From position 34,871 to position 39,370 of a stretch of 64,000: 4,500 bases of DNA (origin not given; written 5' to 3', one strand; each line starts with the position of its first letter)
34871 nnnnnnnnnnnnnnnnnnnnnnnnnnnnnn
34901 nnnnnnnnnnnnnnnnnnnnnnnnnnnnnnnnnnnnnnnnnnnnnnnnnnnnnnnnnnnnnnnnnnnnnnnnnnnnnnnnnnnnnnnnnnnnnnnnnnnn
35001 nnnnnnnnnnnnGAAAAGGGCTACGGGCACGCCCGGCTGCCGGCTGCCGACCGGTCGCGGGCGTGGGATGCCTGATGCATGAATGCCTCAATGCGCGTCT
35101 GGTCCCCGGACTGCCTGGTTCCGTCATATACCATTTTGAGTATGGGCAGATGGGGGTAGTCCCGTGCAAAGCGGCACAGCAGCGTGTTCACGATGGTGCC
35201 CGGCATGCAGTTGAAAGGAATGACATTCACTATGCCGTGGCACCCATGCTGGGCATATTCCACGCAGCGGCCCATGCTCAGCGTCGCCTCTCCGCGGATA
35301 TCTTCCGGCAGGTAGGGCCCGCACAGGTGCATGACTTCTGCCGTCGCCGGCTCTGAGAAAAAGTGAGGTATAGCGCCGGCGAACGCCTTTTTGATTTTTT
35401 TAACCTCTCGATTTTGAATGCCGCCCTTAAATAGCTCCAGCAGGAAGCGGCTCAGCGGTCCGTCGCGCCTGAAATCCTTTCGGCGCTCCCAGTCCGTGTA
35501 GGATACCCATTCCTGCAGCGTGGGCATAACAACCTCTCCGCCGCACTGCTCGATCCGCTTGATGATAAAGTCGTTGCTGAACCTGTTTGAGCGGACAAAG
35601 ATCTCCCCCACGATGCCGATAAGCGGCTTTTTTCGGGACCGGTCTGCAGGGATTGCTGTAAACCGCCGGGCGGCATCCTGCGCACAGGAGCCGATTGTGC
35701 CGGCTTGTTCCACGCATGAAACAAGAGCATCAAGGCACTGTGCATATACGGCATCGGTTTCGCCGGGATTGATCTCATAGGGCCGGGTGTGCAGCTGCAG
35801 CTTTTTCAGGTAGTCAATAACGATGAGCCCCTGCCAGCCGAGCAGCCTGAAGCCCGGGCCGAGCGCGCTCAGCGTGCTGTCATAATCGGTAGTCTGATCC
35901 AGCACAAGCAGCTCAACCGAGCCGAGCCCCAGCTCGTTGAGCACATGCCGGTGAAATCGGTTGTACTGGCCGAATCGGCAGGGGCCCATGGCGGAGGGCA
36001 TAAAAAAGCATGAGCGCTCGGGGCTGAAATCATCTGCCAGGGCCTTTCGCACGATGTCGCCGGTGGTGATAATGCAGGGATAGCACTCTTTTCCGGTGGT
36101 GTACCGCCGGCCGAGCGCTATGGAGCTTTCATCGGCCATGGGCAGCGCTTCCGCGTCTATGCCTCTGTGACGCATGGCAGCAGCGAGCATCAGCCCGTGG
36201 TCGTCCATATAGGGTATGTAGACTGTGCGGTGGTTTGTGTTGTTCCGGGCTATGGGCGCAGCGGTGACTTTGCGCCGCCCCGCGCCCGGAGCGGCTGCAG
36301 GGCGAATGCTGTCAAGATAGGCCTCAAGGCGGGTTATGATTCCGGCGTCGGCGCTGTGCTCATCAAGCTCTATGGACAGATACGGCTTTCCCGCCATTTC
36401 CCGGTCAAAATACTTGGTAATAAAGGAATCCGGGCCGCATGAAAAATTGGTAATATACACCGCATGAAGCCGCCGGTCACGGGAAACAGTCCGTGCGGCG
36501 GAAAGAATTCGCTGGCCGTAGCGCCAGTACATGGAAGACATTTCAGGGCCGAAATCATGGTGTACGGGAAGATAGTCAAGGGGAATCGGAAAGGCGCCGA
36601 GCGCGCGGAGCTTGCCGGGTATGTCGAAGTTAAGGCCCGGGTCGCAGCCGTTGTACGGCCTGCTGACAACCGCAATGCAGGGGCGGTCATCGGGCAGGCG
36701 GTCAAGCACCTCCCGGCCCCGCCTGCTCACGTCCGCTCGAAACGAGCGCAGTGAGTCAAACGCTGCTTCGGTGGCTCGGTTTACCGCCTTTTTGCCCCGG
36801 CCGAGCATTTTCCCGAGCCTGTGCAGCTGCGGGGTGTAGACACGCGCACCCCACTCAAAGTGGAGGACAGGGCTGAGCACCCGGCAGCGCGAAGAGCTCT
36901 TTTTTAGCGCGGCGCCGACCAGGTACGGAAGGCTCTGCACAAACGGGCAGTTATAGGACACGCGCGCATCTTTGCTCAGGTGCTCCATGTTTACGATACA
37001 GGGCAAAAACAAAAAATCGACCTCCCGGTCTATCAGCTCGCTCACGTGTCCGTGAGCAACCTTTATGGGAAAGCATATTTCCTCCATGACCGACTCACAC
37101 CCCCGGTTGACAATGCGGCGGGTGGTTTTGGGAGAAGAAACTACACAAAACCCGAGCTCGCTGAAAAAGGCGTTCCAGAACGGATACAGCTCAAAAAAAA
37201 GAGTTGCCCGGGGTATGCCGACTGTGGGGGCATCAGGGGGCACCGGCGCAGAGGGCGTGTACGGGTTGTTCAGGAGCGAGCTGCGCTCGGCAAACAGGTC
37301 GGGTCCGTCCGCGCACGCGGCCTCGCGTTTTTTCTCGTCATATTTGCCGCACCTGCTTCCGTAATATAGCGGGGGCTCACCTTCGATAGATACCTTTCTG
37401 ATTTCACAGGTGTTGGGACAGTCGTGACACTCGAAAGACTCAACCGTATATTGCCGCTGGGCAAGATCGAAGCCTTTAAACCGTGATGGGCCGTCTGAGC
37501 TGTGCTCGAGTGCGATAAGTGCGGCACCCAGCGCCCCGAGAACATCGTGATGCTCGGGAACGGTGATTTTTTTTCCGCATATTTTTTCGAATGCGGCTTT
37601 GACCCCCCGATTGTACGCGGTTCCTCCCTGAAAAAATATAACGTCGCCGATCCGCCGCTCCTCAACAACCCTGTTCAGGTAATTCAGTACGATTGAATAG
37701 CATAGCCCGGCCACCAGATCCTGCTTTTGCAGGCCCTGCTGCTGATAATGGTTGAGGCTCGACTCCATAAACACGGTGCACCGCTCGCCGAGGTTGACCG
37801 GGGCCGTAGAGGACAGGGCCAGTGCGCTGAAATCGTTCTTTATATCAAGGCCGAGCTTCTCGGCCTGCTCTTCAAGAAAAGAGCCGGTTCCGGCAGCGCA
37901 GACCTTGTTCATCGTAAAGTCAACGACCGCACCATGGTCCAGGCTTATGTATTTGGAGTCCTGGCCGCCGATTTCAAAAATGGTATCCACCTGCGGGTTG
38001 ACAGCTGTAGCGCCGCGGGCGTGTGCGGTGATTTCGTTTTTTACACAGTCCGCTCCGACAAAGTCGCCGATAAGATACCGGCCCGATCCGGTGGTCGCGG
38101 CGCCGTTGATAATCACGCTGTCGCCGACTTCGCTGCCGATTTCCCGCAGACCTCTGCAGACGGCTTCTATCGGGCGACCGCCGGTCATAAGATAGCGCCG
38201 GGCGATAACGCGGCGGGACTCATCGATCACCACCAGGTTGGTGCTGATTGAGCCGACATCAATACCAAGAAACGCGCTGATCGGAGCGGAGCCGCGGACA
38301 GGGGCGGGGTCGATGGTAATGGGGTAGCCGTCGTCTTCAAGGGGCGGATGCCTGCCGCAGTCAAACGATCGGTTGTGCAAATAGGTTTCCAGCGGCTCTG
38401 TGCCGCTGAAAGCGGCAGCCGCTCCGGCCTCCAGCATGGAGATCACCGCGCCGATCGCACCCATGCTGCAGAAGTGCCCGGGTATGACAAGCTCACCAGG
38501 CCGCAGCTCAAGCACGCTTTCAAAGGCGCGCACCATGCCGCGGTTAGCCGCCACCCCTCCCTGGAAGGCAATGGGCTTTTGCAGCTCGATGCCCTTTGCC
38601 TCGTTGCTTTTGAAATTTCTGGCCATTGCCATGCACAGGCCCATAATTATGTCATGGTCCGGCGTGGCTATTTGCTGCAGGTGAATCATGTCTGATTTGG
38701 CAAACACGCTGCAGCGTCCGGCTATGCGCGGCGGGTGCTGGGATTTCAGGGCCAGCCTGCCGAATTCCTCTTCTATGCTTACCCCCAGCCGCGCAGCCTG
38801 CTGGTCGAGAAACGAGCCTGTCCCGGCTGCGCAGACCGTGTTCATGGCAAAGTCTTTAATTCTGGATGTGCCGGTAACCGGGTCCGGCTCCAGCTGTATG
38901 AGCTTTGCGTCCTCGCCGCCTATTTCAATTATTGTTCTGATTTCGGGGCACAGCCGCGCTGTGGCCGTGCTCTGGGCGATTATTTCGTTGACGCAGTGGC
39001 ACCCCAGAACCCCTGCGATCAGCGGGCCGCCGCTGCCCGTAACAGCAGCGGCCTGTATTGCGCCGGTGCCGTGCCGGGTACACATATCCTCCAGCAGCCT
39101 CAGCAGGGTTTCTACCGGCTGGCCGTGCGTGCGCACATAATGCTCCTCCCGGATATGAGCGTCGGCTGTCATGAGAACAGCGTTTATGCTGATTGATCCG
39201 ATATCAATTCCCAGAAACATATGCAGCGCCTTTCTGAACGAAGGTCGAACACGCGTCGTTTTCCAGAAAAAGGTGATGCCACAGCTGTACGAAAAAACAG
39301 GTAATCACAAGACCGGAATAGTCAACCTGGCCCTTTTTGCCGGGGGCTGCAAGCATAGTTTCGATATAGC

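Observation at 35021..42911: Putative operon: acyl-CoA carboxyltransferase, AsnB-like amidotransferase, and 1399-aa double-activase/HgdB-like dehydratase fusion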

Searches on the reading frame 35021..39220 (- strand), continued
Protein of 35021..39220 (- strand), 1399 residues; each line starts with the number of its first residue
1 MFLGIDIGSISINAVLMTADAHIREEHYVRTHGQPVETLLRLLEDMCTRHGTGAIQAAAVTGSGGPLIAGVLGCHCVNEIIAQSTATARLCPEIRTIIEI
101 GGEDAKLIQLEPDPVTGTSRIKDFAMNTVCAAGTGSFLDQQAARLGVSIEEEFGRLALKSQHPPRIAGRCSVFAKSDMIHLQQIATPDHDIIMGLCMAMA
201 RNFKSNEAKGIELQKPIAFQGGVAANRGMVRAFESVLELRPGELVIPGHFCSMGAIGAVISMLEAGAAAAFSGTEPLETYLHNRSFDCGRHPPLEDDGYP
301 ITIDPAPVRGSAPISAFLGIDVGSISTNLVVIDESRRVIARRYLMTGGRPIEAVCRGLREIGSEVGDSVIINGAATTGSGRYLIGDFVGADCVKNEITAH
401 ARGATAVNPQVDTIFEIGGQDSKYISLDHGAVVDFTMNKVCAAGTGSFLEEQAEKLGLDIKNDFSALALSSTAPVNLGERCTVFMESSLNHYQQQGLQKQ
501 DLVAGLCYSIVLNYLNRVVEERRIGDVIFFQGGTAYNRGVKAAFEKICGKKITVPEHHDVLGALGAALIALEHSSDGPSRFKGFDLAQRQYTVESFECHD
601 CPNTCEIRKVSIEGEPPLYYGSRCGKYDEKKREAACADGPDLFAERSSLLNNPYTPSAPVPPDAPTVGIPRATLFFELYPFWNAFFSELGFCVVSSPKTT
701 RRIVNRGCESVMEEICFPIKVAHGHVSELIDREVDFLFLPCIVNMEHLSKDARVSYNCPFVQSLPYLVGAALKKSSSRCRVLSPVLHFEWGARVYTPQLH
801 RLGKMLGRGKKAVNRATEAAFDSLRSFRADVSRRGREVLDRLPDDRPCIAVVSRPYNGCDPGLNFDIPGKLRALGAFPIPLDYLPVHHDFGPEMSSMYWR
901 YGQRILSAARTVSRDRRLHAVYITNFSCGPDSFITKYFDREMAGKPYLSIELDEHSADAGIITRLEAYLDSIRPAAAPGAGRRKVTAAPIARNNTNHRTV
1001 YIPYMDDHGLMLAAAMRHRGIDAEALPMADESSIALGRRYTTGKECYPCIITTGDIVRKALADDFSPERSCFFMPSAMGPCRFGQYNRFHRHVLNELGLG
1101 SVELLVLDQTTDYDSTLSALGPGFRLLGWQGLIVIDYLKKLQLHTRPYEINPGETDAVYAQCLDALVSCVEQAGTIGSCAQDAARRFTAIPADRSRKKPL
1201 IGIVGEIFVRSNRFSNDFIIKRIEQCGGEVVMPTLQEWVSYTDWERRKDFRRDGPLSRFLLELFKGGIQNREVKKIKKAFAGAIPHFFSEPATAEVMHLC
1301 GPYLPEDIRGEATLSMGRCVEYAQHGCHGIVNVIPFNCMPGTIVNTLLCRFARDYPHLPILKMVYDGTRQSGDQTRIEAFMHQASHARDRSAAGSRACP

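Call 76: find_encoding_contigs(protein=P0005, flank=7000, max_places=1)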
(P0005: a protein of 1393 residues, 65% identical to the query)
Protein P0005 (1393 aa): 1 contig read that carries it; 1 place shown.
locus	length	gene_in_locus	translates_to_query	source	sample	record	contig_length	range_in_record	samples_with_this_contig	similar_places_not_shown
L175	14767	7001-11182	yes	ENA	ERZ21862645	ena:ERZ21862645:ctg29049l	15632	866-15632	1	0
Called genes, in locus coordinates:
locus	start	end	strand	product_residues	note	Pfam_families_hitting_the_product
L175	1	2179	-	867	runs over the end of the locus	PF02412:TSP_3 (weak)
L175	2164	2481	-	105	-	-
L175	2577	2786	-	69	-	-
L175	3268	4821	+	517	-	PF01039:Carboxyl_trans, PF06833:MdcE (faint), PF03255:ACCA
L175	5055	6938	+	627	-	PF12481:DUF3700 (faint), PF13522:GATase_6, PF13537:GATase_7, PF00733:Asn_synthase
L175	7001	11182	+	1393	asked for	PF01869:BcrAD_BadFG, PF09989:DUF2229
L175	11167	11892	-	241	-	-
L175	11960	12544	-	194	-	PF01966:HD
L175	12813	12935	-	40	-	-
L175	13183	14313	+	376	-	PF00437:T2SSE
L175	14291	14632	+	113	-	-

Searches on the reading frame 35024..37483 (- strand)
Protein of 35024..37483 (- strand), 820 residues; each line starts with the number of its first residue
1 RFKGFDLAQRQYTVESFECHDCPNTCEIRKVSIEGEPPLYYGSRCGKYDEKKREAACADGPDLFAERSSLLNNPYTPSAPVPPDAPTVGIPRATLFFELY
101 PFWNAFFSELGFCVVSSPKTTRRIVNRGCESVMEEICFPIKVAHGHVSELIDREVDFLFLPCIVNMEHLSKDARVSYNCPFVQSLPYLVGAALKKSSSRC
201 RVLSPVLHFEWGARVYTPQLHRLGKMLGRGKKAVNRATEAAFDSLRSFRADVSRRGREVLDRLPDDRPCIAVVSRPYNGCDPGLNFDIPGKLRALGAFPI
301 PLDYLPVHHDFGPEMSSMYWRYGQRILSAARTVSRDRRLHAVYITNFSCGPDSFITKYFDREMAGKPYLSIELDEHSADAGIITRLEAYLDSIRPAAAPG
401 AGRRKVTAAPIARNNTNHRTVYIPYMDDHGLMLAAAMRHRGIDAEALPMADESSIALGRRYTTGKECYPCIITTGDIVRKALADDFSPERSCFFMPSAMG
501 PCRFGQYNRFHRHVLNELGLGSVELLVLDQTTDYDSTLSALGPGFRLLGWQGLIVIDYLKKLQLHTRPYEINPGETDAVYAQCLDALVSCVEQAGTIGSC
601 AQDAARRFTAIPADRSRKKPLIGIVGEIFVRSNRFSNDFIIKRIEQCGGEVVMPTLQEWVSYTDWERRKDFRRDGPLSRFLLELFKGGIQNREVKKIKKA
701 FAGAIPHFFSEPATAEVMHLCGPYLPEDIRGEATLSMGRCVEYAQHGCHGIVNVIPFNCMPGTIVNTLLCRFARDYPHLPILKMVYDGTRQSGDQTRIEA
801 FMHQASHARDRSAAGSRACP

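Call 35: search_protein_families(library=pfam, proteins=[window:35024-37483:-], max_evalue=10)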
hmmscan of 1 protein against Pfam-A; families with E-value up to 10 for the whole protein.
window:35024-37483:- (820 aa): 2 families
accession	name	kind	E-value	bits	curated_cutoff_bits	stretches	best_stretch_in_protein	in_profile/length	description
PF09989.15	DUF2229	-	6.9e-60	202.8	29.4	1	87-304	1-217/218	CoA enzyme activase uncharacterised domain (DUF2229)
PF06050.19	HGD-D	-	7.5e-05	22.9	28.4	1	318-393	265-342/342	2-hydroxyglutaryl-CoA dehydratase, D-component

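Call 37: search_solved_structures(query=A2, max_evalue=10)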
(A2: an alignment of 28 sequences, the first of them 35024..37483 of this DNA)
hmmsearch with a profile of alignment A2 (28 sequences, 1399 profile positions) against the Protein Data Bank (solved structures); distinct sequences matched with E-value up to 10: 13.
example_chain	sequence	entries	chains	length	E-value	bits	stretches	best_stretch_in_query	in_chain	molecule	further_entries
9gai_D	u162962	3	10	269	1.1e-42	149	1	320-577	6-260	3-methylbenzoyl-CoA reductase alpha subunit MbdQ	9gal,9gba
4eht_A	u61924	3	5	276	1.8e-42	148.2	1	2-274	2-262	Activator of 2-hydroxyisocaproyl-CoA dehydratase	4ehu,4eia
1hux_A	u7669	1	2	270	1.4e-40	142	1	319-578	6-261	ACTIVATOR OF (R)-2-HYDROXYGLUTARYL-COA DEHYDRATASE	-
7yyl_E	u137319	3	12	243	3.4e-30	107.6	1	318-573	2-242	Putative CoA-substrate-specific enzyme activase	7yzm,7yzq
9gai_C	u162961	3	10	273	1.1e-23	86.1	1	3-255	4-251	3-methylbenzoyl-CoA reductase delta subunit MbdP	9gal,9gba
5nck_A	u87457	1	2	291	0.4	11.3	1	3-75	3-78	N-acetylmannosamine kinase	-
3s2s_A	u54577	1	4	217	0.55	10.8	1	324-368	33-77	Putative pyrazinamidase/nicotinamidase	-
3jcm_c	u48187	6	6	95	0.61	10.6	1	1162-1216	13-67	U6 snRNA-associated Sm-like protein LSm2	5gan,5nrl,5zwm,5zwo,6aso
4g9i_A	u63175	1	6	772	0.65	10.5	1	185-241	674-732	Hydrogenase maturation protein HypF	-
5vsu_B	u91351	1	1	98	0.67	10.5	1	1162-1216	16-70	U6 snRNA-associated Sm-like protein LSm2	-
4m75_B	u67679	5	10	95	0.73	10.4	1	1162-1216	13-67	U6 snRNA-associated Sm-like protein Lsm2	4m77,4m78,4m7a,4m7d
4c8q_B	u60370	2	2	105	0.8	10.3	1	1162-1216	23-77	U6 SNRNA-ASSOCIATED SM-LIKE PROTEIN LSM2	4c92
3h1q_A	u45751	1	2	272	1.3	9.6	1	529-569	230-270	Ethanolamine utilization protein EutJ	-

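Call 48: predict_structure(alignment_id=A2)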
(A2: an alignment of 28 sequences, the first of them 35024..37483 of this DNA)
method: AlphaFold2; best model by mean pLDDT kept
length: 820 residues; sequences in the alignment: 28
mean_pLDDT: 84.4   pTM: 0.85
mean pLDDT of the five models: 84.4, 83.0, 82.5, 79.9, 79.7
residues with pLDDT >= 90: 386; 70-90: 317; 50-70: 82; < 50: 35
segments of 3 or more residues with pLDDT < 50: 1-7, 50-54, 396-415, 818-820
pLDDT, mean of each block of 10 residues (from residue 1): 41 70 63 67 56 54 88 88 92 75 95 92 86 77 90 92 87 82 87 72 92 93 95 96 94 93 88 74 82 88 85 74 87 91 75 77 87 74 78 58 42 59 93 94 93 91 81 93 91 82 68 88 86 81 87 95 95 96 97 93 95 93 92 90 96 90 89 87 91 92 88 93 91 92 96 86 88 94 87 91 96 64
secondary structure, 60 per line:
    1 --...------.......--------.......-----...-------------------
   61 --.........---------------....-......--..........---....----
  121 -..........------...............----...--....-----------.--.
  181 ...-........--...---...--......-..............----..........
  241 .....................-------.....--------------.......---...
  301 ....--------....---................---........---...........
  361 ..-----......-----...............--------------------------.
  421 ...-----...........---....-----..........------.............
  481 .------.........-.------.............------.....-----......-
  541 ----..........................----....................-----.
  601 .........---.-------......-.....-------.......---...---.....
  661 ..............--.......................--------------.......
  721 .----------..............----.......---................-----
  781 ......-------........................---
elements in order (helices of 4 or more, strands of 3 or more residues): E12-18 E27-33 E39-41 H63-71 E87-90 H92-97 H100-109 E113-116 H122-131 H138-152 E157-159 E162-165 H180-183 H185-192 E201-203 E206-208 H213-226 H231-261 E269-273 H288-294 E298-301 H313-316 H321-335 E339-346 H350-362 E368-373 H379-393 E420-423 H429-439 E443-446 H452-461 H468-481 E491-496 H506-517 E524-528 H534-539 H545-569 H575-594 H600-609 E621-626 H628-632 H640-646 E650-652 H656-674 H677-699 H714-721 H732-745 E750-756 H760-775 E781-786 H794-817

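Call 89: search_protein_representatives(protein=window:35024-37483:-)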
Query: 820 residues. Proteins with E-value up to 0.001 (for the whole library): 5157; up to 1e-10: 3061; up to 1e-30: 1076. The best 150 are listed.
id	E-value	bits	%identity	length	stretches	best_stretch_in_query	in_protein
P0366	0.0e+00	1077.6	96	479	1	342-820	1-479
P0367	4.7e-252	855.2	47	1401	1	1-805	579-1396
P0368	2.8e-233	793.1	46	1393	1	2-807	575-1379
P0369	9.2e-233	791.4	45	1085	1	1-807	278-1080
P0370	1.2e-230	784.4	47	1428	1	1-807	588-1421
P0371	5.7e-220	749.1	44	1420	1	1-812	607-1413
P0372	1.5e-203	694.8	43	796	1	32-806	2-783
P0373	8.5e-201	685.7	42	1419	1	2-811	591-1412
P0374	1.2e-198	678.5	42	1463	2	84-806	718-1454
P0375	6.0e-198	676.2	41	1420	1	1-808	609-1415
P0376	6.4e-197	672.8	40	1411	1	1-808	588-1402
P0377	1.6e-196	671.5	42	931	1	2-806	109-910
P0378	4.3e-195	666.8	41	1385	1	1-806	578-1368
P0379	8.1e-192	655.9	39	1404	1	2-811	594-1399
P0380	8.7e-192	655.8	38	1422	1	1-807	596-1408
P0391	1.3e-181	622.2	40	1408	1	2-811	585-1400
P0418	1.4e-150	519.5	34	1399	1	1-808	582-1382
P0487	1.6e-114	400.2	33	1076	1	11-807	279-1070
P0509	5.9e-107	375.2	32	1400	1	16-816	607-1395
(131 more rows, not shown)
